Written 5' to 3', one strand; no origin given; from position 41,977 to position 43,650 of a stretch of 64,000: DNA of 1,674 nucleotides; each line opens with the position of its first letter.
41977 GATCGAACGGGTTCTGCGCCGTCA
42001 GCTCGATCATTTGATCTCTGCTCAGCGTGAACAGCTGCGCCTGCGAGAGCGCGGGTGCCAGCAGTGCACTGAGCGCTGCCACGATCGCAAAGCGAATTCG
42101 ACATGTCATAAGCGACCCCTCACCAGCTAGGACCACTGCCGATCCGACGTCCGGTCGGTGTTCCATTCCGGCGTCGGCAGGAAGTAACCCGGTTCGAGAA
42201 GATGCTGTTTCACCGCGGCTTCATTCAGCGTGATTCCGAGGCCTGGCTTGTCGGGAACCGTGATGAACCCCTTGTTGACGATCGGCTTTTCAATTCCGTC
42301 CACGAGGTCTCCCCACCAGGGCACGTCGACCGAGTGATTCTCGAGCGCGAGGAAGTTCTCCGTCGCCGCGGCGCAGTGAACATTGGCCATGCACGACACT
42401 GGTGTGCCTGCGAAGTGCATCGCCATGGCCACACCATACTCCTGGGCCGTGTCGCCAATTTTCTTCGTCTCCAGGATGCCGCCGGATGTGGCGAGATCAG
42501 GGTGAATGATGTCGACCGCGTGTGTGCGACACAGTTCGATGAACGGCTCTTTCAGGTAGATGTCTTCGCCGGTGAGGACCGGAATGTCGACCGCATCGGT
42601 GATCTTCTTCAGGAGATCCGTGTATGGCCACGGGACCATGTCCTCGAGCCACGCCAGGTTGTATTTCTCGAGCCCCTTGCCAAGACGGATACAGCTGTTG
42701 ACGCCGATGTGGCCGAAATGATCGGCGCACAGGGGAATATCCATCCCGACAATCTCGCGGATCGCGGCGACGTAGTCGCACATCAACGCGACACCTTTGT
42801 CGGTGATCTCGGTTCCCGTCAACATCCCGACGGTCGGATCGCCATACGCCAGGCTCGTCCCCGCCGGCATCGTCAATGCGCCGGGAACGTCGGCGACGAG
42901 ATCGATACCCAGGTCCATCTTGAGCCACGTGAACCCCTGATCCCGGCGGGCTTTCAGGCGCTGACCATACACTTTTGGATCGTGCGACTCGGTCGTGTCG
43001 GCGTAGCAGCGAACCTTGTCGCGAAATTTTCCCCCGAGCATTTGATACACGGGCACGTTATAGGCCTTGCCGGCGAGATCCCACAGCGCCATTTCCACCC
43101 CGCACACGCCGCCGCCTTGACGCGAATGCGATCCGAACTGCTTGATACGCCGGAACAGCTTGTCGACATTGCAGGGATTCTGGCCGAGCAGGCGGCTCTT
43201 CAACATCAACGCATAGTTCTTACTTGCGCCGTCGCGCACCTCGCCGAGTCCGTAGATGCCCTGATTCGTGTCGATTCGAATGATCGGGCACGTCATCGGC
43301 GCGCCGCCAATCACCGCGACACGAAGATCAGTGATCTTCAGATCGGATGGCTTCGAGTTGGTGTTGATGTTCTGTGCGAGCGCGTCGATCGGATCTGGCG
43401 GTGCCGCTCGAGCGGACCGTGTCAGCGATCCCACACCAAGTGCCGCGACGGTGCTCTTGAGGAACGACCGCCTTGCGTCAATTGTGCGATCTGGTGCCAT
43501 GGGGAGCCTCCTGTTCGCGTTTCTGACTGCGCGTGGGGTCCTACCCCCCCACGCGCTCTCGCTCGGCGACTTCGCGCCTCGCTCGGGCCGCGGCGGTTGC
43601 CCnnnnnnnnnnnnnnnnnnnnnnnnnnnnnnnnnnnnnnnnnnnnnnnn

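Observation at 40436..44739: Four-gene operon of sugar-acid-type enzymes (UxuA-like dehydratase, enolase-superfamily dehydratase, two RraA/HMG-aldolase-like proteins) in which every product carries an export signal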

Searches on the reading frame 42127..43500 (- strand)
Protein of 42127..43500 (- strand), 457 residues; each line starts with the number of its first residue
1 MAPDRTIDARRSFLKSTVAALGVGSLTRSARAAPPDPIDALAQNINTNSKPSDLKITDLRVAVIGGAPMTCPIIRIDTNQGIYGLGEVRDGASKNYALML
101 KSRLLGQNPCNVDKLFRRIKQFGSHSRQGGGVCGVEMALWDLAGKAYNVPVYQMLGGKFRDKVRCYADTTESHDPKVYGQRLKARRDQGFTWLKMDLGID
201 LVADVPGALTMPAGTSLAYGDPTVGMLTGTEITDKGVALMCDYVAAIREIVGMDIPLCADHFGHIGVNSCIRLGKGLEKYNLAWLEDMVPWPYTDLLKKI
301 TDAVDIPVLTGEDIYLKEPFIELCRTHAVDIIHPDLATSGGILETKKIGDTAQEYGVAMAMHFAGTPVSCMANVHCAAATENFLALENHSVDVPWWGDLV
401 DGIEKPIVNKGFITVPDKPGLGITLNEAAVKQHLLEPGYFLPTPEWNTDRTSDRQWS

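Call 3: search_protein_families(library=pfam, proteins=[window:42127-43500:-], max_evalue=0.01)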
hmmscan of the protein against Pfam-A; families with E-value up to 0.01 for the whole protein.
window:42127-43500:- (457 aa): 2 families
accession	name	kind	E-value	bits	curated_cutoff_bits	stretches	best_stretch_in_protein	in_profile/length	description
PF13378.12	MR_MLE_C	-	9.5e-48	163.2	29.4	1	182-428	6-218/219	Enolase C-terminal domain-like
PF02746.21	MR_MLE_N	-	8.7e-11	42.5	22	1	72-156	29-117/117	Mandelate racemase / muconate lactonizing enzyme, N-terminal domain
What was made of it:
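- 42127..43500 (-): g2: enolase-superfamily (MR/MLE) protein, 457 aa, with a Tat signal, of the D-H-[FYLW]-G-H subgroup. PF02746 plus PF13378 (call 3).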

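Call 4: search_protein_families(library=ncbifam, proteins=[window:42127-43500:-], max_evalue=0.01)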
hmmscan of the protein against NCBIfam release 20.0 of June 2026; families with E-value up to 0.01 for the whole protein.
window:42127-43500:- (457 aa): 12 families
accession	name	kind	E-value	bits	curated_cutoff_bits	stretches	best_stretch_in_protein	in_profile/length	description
NF010624.0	PRK14017.1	equivalog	2.2e-57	194.9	311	2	237-456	160-382/382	galactonate dehydratase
NF040790.2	glucon_galact_dh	equivalog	5e-49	167.1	750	2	231-437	168-373/390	bifunctional D-gluconate/D-galactonate dehydratase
NF043051.1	ManoateDhtManD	equivalog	4e-43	147.7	550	1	55-440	2-390/403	D-mannonate dehydratase ManD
NF011654.0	PRK15072.1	subfamily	9e-40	136.8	430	1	56-439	3-390/404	D-galactonate dehydratase family protein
NF040866.1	AraD_Arch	equivalog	8.1e-38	130.4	650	2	241-432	180-368/372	arabinonate dehydratase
NF047820.1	TalGalacDh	equivalog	7.3e-30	104.1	500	2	243-430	185-361/371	L-talarate/galactarate dehydratase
NF011968.0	PRK15440.1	equivalog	1.8e-27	96.3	393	2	233-428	188-386/395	L-rhamnonate dehydratase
TIGR02534.1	mucon_cyclo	subfamily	2e-19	69.9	334.95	2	242-432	175-364/368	muconate/chloromuconate family cycloisomerase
NF043002.1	HProlDhtase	equivalog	1.9e-17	63.2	500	2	99-205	71-174/366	cis-3-hydroxy-L-proline dehydratase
TIGR03247.1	glucar-dehydr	equivalog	2.1e-07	30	828.7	1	327-432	301-404/441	glucarate dehydratase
TIGR01928.1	menC_lowGC_arch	equivalog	1.9e-05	23.9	200.65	0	254-360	174-279/325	o-succinylbenzoate synthase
NF041118.1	A_G_epim_Thtga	equivalog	2.7e-05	23.5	500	1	99-205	68-169/341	L-Ala-D/L-Glu epimerase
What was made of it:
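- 42127..43500 (-): Best NCBIfam match is galactonate dehydratase, 194.9 bits against a cut-off of 311 (call 4).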

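Call 6: find_encoding_contigs(protein=window:42127-43500:-, flank=10000, max_places=6)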
Protein window:42127-43500:- (457 aa): 7 contigs read that carry it; 6 places shown.
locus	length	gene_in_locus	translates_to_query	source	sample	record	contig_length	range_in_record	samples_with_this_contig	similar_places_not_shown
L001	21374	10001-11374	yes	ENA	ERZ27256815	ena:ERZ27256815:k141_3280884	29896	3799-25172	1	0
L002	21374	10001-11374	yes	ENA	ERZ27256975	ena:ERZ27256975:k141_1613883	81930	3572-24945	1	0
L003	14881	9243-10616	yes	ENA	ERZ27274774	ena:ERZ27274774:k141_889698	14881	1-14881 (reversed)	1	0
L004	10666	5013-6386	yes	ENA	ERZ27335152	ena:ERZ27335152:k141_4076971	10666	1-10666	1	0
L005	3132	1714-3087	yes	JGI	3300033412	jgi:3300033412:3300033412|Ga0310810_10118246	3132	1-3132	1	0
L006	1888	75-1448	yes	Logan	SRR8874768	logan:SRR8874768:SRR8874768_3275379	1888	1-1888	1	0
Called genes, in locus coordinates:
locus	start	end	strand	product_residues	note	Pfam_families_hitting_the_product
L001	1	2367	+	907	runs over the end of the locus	PF13240:Zn_Ribbon_1 (weak), PF00069:Pkinase, PF07714:PK_Tyr_Ser-Thr, PF01636:APH (weak)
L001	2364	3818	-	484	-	PF12698:ABC2_membrane_3 (faint), PF12730:ABC2_membrane_4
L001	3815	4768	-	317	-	PF00005:ABC_tran, PF13304:AAA_21 (weak)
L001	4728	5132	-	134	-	PF00392:GntR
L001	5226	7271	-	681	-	PF02424:ApbE, PF06452:CBM9_1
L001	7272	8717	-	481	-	PF00324:AA_permease, PF13520:AA_permease_2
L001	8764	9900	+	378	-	PF01261:AP_endonuc_2, PF03786:UxuA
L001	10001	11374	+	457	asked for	PF02746:MR_MLE_N, PF13378:MR_MLE_C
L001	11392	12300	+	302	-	PF03737:RraA-like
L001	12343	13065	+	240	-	PF03737:RraA-like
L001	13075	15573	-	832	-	PF12704:MacB_PCD, PF02687:FtsX, PF12704:MacB_PCD, PF02687:FtsX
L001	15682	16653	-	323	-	PF00089:Trypsin, PF13365:Trypsin_2, PF00595:PDZ (weak), PF13180:PDZ_2, PF17820:PDZ_6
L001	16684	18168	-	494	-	PF00939:Na_sulph_symp, PF03600:CitMHS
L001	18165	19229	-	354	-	PF00180:Iso_dh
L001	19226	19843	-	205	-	PF13302:Acetyltransf_3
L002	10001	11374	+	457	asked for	PF02746:MR_MLE_N, PF13378:MR_MLE_C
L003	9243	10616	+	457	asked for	PF02746:MR_MLE_N, PF13378:MR_MLE_C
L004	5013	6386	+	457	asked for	PF02746:MR_MLE_N, PF13378:MR_MLE_C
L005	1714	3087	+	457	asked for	PF02746:MR_MLE_N, PF13378:MR_MLE_C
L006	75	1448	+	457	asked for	PF02746:MR_MLE_N, PF13378:MR_MLE_C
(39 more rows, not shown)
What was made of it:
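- Checked: Gene callers on identical metagenome contigs chose the same four products (call 6).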

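Call 7: find_homologous_proteins(query=window:42127-43500:-)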
Query window:42127-43500:- (457 aa): 8000 proteins with E <= 0.001 among 8000 candidates; the best 120 are listed.
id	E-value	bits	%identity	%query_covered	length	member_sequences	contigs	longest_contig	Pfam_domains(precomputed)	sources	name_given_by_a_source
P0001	0.0e+0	1015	94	100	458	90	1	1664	PF13378.13,PF02746.22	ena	-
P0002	1.8e-292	988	91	100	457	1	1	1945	PF13378.13,PF02746.22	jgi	jgi:L-alanine-DL-glutamate epimerase-like enolase superfamily enzyme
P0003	1.3e-291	985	90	100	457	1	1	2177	PF13378.13,PF02746.22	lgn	-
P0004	1.3e-291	985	91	100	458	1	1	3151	PF13378.13,PF02746.22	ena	-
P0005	2.4e-289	978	90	100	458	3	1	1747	PF13378.13,PF02746.22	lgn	-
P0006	3.6e-289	977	90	100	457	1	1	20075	PF13378.13,PF02746.22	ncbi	-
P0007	9.3e-281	949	88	99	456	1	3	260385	PF13378.13,PF02746.22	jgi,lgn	jgi:L-alanine-DL-glutamate epimerase-like enolase superfamily enzyme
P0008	2.4e-279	945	89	99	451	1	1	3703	PF13378.13,PF02746.22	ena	-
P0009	2.2e-278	942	88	98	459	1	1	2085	PF13378.13,PF02746.22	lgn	-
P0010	4.4e-278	941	89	98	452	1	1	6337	PF13378.13,PF02746.22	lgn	-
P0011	1.5e-277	939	88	99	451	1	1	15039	PF13378.13,PF02746.22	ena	-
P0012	4.7e-277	937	88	99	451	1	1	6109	PF13378.13,PF02746.22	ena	-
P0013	1.6e-276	935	88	99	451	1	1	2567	PF13378.13,PF02746.22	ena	-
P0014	2.1e-276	935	87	98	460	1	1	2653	PF13378.13,PF02746.22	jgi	jgi:L-alanine-DL-glutamate epimerase-like enolase superfamily enzyme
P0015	2.2e-276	935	88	98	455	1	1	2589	PF13378.13,PF02746.22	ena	-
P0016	3.2e-276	935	88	99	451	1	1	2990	PF13378.13,PF02746.22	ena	-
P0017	4.1e-276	934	88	99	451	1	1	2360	PF13378.13,PF02746.22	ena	-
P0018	5.7e-276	934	88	99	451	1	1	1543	PF13378.13,PF02746.22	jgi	-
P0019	8.3e-276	933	87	98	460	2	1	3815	PF13378.13,PF02746.22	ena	-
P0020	1.3e-275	933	87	99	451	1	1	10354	PF13378.13,PF02746.22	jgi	jgi:L-alanine-DL-glutamate epimerase-like enolase superfamily enzyme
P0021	2.3e-275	932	88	99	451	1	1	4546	PF13378.13,PF02746.22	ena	-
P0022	4.6e-275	931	88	98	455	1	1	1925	PF13378.13,PF02746.22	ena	-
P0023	6.8e-275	930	87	98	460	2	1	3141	PF13378.13,PF02746.22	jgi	jgi:L-alanine-DL-glutamate epimerase-like enolase superfamily enzyme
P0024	1.1e-274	929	87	98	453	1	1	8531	PF13378.13,PF02746.22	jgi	jgi:L-alanine-DL-glutamate epimerase-like enolase superfamily enzyme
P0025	2.6e-274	928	87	98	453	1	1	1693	PF13378.13,PF02746.22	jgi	jgi:L-alanine-DL-glutamate epimerase-like enolase superfamily enzyme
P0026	3.2e-274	928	87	99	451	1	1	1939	PF13378.13,PF02746.22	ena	-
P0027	3.9e-274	928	86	98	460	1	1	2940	PF13378.13,PF02746.22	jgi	jgi:L-alanine-DL-glutamate epimerase-like enolase superfamily enzyme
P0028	4.0e-274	928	87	98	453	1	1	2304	PF13378.13,PF02746.22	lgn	-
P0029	2.1e-273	925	87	98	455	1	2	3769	PF13378.13,PF02746.22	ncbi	-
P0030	7.7e-273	923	87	99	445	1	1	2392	PF13378.13,PF02746.22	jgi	jgi:L-alanine-DL-glutamate epimerase-like enolase superfamily enzyme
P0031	2.0e-272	922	87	99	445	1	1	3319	PF13378.13,PF02746.22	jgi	jgi:L-alanine-DL-glutamate epimerase-like enolase superfamily enzyme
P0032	3.3e-272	921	87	98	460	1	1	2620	PF13378.13,PF02746.22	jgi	-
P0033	3.8e-272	921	86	98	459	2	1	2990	PF13378.13,PF02746.22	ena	-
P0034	8.3e-272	920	87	97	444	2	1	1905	PF13378.13,PF02746.22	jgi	jgi:L-alanine-DL-glutamate epimerase-like enolase superfamily enzyme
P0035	9.3e-272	920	87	99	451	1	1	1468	PF13378.13,PF02746.22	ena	-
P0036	2.1e-271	919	87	99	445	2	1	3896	PF13378.13,PF02746.22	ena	-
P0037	5.2e-271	917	86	100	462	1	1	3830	PF13378.13,PF02746.22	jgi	jgi:L-alanine-DL-glutamate epimerase-like enolase superfamily enzyme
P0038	5.7e-271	917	86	98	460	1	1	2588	PF13378.13,PF02746.22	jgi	-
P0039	8.7e-271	917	85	98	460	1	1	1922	PF13378.13,PF02746.22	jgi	jgi:L-alanine-DL-glutamate epimerase-like enolase superfamily enzyme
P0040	3.1e-270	915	85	98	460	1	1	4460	PF13378.13,PF02746.22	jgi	jgi:L-alanine-DL-glutamate epimerase-like enolase superfamily enzyme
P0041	3.3e-268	908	86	98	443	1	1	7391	PF13378.13,PF02746.22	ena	-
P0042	3.8e-268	908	84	99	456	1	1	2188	PF13378.13,PF02746.22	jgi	jgi:L-alanine-DL-glutamate epimerase-like enolase superfamily enzyme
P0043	1.0e-267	907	86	98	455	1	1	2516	PF13378.13,PF02746.22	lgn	-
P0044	1.4e-266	903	85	98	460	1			PF13378.13,PF02746.22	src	-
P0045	2.8e-266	902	84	98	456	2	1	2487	PF13378.13,PF02746.22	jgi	-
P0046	2.9e-266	902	85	98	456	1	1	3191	PF13378.13,PF02746.22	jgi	jgi:L-alanine-DL-glutamate epimerase-like enolase superfamily enzyme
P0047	7.2e-266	900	83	98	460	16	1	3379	PF13378.13,PF02746.22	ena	-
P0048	1.8e-265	899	82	100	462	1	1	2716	PF13378.13,PF02746.22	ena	-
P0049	1.9e-265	899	84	99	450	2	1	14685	PF13378.13,PF02746.22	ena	-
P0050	6.5e-264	894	83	98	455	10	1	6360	PF13378.13,PF02746.22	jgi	jgi:L-alanine-DL-glutamate epimerase-like enolase superfamily enzyme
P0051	1.0e-263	893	83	98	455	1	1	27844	PF13378.13,PF02746.22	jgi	jgi:L-alanine-DL-glutamate epimerase-like enolase superfamily enzyme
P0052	1.2e-263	893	84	99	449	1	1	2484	PF13378.13,PF02746.22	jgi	jgi:L-alanine-DL-glutamate epimerase-like enolase superfamily enzyme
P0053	1.3e-263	893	83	98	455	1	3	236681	PF13378.13,PF02746.22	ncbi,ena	-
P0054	4.6e-262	888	83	99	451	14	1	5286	PF13378.13,PF02746.22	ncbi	-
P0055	3.2e-261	885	83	98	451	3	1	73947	PF13378.13,PF02746.22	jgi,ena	-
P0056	3.3e-261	885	82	99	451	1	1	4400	PF13378.13,PF02746.22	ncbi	-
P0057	1.4e-260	883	83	98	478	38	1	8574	PF13378.13,PF02746.22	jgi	jgi:L-alanine-DL-glutamate epimerase-like enolase superfamily enzyme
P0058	1.7e-260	883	83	99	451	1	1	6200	PF13378.13,PF02746.22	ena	-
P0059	2.3e-260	882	84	95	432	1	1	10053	PF13378.13,PF02746.22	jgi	jgi:L-alanine-DL-glutamate epimerase-like enolase superfamily enzyme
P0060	2.8e-260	882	83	98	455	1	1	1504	PF13378.13,PF02746.22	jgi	jgi:L-alanine-DL-glutamate epimerase-like enolase superfamily enzyme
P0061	7.5e-260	881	87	93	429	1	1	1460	PF13378.13,PF02746.22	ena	-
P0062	2.1e-259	879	83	98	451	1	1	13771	PF13378.13,PF02746.22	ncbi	-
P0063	4.2e-259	878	82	100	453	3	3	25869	PF13378.13,PF02746.22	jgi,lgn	jgi:L-alanine-DL-glutamate epimerase-like enolase superfamily enzyme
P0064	1.3e-258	876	80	99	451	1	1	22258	PF13378.13,PF02746.22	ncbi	-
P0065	1.5e-258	876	82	98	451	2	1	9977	PF13378.13,PF02746.22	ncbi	-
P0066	2.0e-258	876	81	99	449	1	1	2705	PF13378.13,PF02746.22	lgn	-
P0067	3.0e-258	875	81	98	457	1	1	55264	PF13378.13,PF02746.22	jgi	jgi:L-alanine-DL-glutamate epimerase-like enolase superfamily enzyme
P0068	3.5e-258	875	81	98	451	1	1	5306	PF13378.13,PF02746.22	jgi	jgi:L-alanine-DL-glutamate epimerase-like enolase superfamily enzyme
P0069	4.3e-258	875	81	98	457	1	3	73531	PF13378.13,PF02746.22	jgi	jgi:L-alanine-DL-glutamate epimerase-like enolase superfamily enzyme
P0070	6.7e-258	874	82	98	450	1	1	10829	PF13378.13,PF02746.22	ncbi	-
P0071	7.8e-258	874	81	98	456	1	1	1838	PF13378.13,PF02746.22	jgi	jgi:L-alanine-DL-glutamate epimerase-like enolase superfamily enzyme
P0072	8.8e-258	874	83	99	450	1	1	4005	PF13378.13,PF02746.22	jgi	jgi:L-alanine-DL-glutamate epimerase-like enolase superfamily enzyme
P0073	1.8e-257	873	83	98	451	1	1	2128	PF13378.13,PF02746.22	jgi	jgi:L-alanine-DL-glutamate epimerase-like enolase superfamily enzyme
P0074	2.9e-257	872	83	98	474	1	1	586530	PF13378.13,PF02746.22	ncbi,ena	-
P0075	3.4e-257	872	80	100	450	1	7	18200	PF13378.13,PF02746.22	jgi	jgi:L-alanine-DL-glutamate epimerase-like enolase superfamily enzyme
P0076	5.0e-257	871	81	98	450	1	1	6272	PF13378.13,PF02746.22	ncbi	-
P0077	5.0e-257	871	81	98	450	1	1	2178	PF13378.13,PF02746.22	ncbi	-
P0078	7.0e-257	871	81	99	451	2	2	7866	PF13378.13,PF02746.22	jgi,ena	-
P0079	7.2e-257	871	82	98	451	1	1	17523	PF13378.13,PF02746.22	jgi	jgi:L-alanine-DL-glutamate epimerase-like enolase superfamily enzyme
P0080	8.1e-257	871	83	98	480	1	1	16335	PF13378.13,PF02746.22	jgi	jgi:L-alanine-DL-glutamate epimerase-like enolase superfamily enzyme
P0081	1.0e-256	870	81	98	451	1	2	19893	PF13378.13,PF02746.22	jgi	jgi:L-alanine-DL-glutamate epimerase-like enolase superfamily enzyme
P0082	2.5e-256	869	79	100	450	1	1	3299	PF13378.13,PF02746.22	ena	-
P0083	3.0e-256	869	82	99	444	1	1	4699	PF13378.13,PF02746.22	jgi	jgi:L-alanine-DL-glutamate epimerase-like enolase superfamily enzyme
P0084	4.1e-256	868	83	98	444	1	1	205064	PF13378.13,PF02746.22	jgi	jgi:L-alanine-DL-glutamate epimerase-like enolase superfamily enzyme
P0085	5.0e-256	868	80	100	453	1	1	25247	PF13378.13,PF02746.22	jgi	jgi:L-alanine-DL-glutamate epimerase-like enolase superfamily enzyme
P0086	1.0e-255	867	83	98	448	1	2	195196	PF13378.13,PF02746.22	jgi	jgi:L-alanine-DL-glutamate epimerase-like enolase superfamily enzyme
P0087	1.0e-255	867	81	100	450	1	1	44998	PF13378.13,PF02746.22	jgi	jgi:L-alanine-DL-glutamate epimerase-like enolase superfamily enzyme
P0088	1.1e-255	867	81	99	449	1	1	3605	PF13378.13,PF02746.22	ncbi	-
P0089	4.7e-255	865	82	98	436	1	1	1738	PF13378.13,PF02746.22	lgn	-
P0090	4.9e-255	865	82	98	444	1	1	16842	PF13378.13,PF02746.22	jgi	jgi:L-alanine-DL-glutamate epimerase-like enolase superfamily enzyme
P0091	5.1e-255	865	83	98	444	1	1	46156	PF13378.13,PF02746.22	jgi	jgi:L-alanine-DL-glutamate epimerase-like enolase superfamily enzyme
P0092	5.1e-255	865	80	99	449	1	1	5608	PF13378.13,PF02746.22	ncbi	-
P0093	7.4e-255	864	82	99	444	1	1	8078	PF13378.13,PF02746.22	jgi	jgi:L-alanine-DL-glutamate epimerase-like enolase superfamily enzyme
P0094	7.9e-255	864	81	98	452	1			PF13378.13,PF02746.22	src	-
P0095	1.1e-254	864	80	98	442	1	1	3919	PF13378.13,PF02746.22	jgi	-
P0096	1.3e-254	863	81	99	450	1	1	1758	PF13378.13,PF02746.22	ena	-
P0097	2.2e-254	863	81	98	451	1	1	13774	PF13378.13,PF02746.22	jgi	jgi:L-alanine-DL-glutamate epimerase-like enolase superfamily enzyme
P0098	2.5e-254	862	82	99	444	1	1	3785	PF13378.13,PF02746.22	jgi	jgi:L-alanine-DL-glutamate epimerase-like enolase superfamily enzyme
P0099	2.7e-254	862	87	92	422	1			PF13378.13,PF02746.22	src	-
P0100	3.2e-254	862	79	100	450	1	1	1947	PF13378.13,PF02746.22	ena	-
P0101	8.9e-254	861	83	98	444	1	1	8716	PF13378.13,PF02746.22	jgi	jgi:L-alanine-DL-glutamate epimerase-like enolase superfamily enzyme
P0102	1.0e-253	860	80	99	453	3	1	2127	PF13378.13,PF02746.22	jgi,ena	-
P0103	1.3e-253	860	81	99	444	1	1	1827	PF13378.13,PF02746.22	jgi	-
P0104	2.6e-253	859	81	99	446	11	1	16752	PF13378.13,PF02746.22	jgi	jgi:L-alanine-DL-glutamate epimerase-like enolase superfamily enzyme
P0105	3.3e-253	859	80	100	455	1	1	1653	PF13378.13,PF02746.22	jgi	jgi:L-alanine-DL-glutamate epimerase-like enolase superfamily enzyme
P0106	5.2e-253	858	81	100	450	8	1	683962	PF13378.13,PF02746.22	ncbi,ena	-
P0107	6.1e-253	858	81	99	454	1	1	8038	PF13378.13,PF02746.22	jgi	jgi:L-alanine-DL-glutamate epimerase-like enolase superfamily enzyme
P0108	6.5e-253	858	80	100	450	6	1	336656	PF13378.13,PF02746.22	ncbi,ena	-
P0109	9.2e-253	857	82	98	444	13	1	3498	PF13378.13,PF02746.22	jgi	jgi:L-alanine-DL-glutamate epimerase-like enolase superfamily enzyme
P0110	9.4e-253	857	81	98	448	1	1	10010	PF13378.13,PF02746.22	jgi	jgi:L-alanine-DL-glutamate epimerase-like enolase superfamily enzyme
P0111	1.1e-252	857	83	92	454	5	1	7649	PF13378.13,PF02746.22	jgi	jgi:L-alanine-DL-glutamate epimerase-like enolase superfamily enzyme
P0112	2.1e-252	856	92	85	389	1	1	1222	PF13378.13,PF02746.22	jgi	jgi:L-alanine-DL-glutamate epimerase-like enolase superfamily enzyme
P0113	2.9e-252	856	82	98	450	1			PF13378.13,PF02746.22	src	-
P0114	5.2e-252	855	82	98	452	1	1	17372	PF13378.13,PF02746.22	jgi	jgi:L-alanine-DL-glutamate epimerase-like enolase superfamily enzyme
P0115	6.0e-252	854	78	99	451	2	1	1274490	PF13378.13,PF02746.22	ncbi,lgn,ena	-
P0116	6.1e-252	854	80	99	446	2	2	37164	PF13378.13,PF02746.22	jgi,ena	-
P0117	6.1e-252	854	80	98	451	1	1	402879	PF13378.13,PF02746.22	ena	-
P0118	1.5e-251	853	80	98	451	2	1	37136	PF13378.13,PF02746.22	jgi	jgi:L-alanine-DL-glutamate epimerase-like enolase superfamily enzyme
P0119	1.5e-251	853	80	99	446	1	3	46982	PF13378.13,PF02746.22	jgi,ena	-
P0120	1.6e-251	853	80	99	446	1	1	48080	PF13378.13,PF02746.22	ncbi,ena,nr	ncbi:MAG TPA: mandelate racemase/muconate lactonizing enzyme family protein [Candidatus Acidoferrale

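Call 10: find_related_loci(query=A1, collection=genome_contigs, flank=8000)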
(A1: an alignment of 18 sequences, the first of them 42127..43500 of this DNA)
Query A1 (457 aa) in genome_contigs; peptide patterns used: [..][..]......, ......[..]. (x = any residue, [..] = any of these).
600 stretches matched a pattern (row limit reached: there are more); 572 encode a relative of the query (tblastn E <= 1e-3); the best 80 are kept; 80 distinct loci.
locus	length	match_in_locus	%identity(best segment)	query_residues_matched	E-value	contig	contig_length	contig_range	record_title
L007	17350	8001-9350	82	10-457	0e+0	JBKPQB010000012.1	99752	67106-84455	MAG: Acidobacteriota bacterium isolate GS_EKS_MAG_00087 GS_EKS_000000837758, whole genome shotgun sequence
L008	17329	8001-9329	83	8-457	0e+0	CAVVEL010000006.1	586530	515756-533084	MAG: Terriglobia bacterium isolate MFD02248.bin.1.56 genome assembly, contig: contig_25933, whole genome shotgun sequenc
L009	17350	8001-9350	78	1-457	0e+0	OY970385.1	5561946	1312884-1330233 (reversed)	MAG: Bryobacterales bacterium isolate MFD03726.bin.c.1 genome assembly, chromosome: 1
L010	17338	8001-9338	76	5-457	0e+0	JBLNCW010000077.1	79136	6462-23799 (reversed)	MAG: Rhodospirillales bacterium isolate MAG115 PRJNA950955_bin23_renamed_76, whole genome shotgun sequence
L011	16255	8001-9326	76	9-457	0e+0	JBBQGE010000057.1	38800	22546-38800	MAG: Bryobacterales bacterium isolate Co_metawrap_978 Cmw_978_k141_14741862_length_38800_cov_33.9932, whole genome shotg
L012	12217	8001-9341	75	4-457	0e+0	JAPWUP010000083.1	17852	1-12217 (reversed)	MAG: Bryobacteraceae bacterium isolate RSWS6 scaffold_469_c1, whole genome shotgun sequence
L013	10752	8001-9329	72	9-457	0e+0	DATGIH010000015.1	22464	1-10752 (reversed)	MAG TPA_asm: Bryobacteraceae bacterium isolate SMAG_U9802 k141_931962, whole genome shotgun sequence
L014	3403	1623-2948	73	10-457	0e+0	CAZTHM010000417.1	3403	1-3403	MAG TPA_asm: uncultured Acidobacteriota bacterium isolate SRP119689_co1_326 genome assembly, contig: NODE_49879_length_3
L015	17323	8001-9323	71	10-457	0e+0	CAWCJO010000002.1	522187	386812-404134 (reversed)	MAG: Bryobacterales bacterium isolate MFD09603.bin.2.231 genome assembly, contig: contig_11931, whole genome shotgun seq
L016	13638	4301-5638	71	5-457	0e+0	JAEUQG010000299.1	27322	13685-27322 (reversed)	MAG: Bryobacterales bacterium isolate new MAG-245 k141_3745132, whole genome shotgun sequence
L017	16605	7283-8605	71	10-457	0e+0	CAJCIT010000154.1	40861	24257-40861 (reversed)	Acidobacteriaceae bacterium isolate BOG_genome_mining.201 genome assembly, contig: k141_1183365, whole genome shotgun se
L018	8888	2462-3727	74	36-457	0e+0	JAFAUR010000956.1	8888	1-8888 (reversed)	MAG: Acidobacteriaceae bacterium isolate CP_BM_RX_15 BM_RX_k147_9858988, whole genome shotgun sequence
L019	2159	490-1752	74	38-456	0e+0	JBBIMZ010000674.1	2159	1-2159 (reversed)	MAG: Solibacteraceae bacterium isolate BR2F70218_bin_244 NODE_43686_length_2159_cov_3.605038, whole genome shotgun seque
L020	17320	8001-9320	71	10-457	0e+0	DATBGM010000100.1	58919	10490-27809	MAG TPA_asm: Bryobacteraceae bacterium isolate SMAG_U3837 k141_126227, whole genome shotgun sequence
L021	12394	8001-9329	70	10-457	0e+0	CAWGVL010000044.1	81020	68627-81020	MAG: Bryobacteraceae bacterium isolate MFD08700.bin.2.8 genome assembly, contig: contig_2813, whole genome shotgun seque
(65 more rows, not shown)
